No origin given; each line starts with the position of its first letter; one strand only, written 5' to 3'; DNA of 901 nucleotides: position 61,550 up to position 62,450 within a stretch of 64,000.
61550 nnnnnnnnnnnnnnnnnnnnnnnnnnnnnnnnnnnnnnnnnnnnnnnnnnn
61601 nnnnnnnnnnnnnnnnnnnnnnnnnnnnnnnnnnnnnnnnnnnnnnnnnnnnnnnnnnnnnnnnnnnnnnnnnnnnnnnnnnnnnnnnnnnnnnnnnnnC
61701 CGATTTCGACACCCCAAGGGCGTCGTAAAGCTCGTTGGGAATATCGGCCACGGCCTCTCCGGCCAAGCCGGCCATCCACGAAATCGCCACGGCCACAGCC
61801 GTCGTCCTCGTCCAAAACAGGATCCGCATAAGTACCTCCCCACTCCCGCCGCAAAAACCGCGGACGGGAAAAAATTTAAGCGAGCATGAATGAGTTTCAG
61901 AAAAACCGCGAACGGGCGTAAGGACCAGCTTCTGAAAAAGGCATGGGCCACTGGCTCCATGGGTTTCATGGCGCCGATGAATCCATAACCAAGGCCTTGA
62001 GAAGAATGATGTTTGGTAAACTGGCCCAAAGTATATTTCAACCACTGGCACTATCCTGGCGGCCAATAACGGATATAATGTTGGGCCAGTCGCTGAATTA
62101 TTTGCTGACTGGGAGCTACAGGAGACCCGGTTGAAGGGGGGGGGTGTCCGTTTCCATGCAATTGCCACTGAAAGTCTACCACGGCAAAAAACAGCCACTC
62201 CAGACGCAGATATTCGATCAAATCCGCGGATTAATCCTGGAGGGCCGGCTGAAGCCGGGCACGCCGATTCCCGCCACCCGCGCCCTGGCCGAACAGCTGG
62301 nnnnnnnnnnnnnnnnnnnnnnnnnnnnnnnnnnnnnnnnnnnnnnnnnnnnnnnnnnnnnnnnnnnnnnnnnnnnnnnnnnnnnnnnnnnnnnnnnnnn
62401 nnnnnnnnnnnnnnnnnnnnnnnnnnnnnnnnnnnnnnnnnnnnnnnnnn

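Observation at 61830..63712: PLP-dependent MocR regulator divergent from hao: a possible hydroxylamine-sensing switch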

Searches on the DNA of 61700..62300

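Call 70: search_rna_families(source=window, start=61700, end=62300, threshold=evalue, max_evalue=1)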
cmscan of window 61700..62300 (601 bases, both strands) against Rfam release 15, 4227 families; matches with E-value up to 1: 0.
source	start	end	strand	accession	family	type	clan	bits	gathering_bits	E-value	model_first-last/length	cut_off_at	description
